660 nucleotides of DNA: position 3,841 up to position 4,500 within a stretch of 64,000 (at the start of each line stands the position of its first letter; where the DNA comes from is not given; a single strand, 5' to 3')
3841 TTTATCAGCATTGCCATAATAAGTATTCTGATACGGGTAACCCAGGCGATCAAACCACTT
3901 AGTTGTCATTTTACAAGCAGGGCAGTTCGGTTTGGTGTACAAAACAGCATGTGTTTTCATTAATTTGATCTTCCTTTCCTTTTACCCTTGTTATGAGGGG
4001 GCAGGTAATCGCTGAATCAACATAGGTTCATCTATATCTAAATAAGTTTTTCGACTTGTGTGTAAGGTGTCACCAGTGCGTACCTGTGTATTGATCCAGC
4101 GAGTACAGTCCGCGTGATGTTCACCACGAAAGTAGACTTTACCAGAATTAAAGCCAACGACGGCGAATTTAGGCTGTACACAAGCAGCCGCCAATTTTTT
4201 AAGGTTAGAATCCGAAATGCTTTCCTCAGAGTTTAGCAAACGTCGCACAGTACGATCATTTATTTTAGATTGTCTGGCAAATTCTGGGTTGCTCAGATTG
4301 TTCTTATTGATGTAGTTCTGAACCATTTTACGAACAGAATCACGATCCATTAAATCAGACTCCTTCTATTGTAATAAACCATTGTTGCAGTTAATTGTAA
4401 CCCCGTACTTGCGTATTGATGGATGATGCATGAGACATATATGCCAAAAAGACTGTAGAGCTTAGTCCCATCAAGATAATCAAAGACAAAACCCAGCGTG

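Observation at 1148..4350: EcoRII-like restriction-modification cassette with an RHH-fused C5-methyltransferase and an NrdH-like gene, bracketed by 58-bp direct repeats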

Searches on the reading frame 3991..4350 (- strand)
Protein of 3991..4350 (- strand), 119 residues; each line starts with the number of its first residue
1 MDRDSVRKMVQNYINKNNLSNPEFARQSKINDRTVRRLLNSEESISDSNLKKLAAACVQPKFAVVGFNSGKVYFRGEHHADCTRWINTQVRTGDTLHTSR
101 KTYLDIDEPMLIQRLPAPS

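Call 4: search_protein_families(library=pfam, proteins=[window:3991-4350:-], max_evalue=0.01)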
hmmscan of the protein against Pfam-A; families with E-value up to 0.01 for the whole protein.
window:3991-4350:- (119 aa): 3 families
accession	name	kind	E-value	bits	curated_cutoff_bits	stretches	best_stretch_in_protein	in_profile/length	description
PF01381.28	HTH_3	-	0.00039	20.8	23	1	13-56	4-47/55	Helix-turn-helix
PF02201.23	SWIB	-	0.0021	18.2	25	1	1-54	18-70/74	SWIB/MDM2 domain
PF13443.12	HTH_26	-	0.0029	18.3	22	1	12-56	4-49/63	Cro/C1-type HTH DNA-binding domain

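Call 29: search_protein_families(library=ncbifam, proteins=[window:3991-4350:-], max_evalue=0.01)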
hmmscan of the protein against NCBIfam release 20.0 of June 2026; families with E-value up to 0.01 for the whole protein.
window:3991-4350:- (119 aa): 0 families

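Call 62: search_protein_families(library=padloc, proteins=[window:3991-4350:-], max_evalue=0.01)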
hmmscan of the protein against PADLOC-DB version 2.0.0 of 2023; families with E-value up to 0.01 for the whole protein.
window:3991-4350:- (119 aa): 0 families

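Call 63: search_protein_families(library=phrogs, proteins=[window:3991-4350:-], max_evalue=0.01)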
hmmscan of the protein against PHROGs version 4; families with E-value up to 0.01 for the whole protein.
window:3991-4350:- (119 aa): 7 families
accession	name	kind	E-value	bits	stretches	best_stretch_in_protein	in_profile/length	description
phrog_6766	-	unknown function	2.7e-09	37.9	1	63-114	3-59/64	-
phrog_4583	-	transcription regulation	2.6e-05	25.2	1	4-56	9-61/81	transcriptional repressor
phrog_3949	-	transcription regulation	0.0029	18.7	1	21-62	29-70/161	transcriptional repressor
phrog_2439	-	transcription regulation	0.0042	17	1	8-59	10-61/367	transcriptional regulator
phrog_32460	-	unknown function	0.0047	17.7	1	63-116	3-55/210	-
phrog_1381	-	moron, auxiliary metabolic gene and host takeover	0.0059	17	1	11-56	19-64/264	plasmid antitoxin with HTH domain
phrog_925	-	DNA, RNA and nucleotide metabolism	0.0066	17.2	0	7-41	6-40/67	HTH DNA binding protein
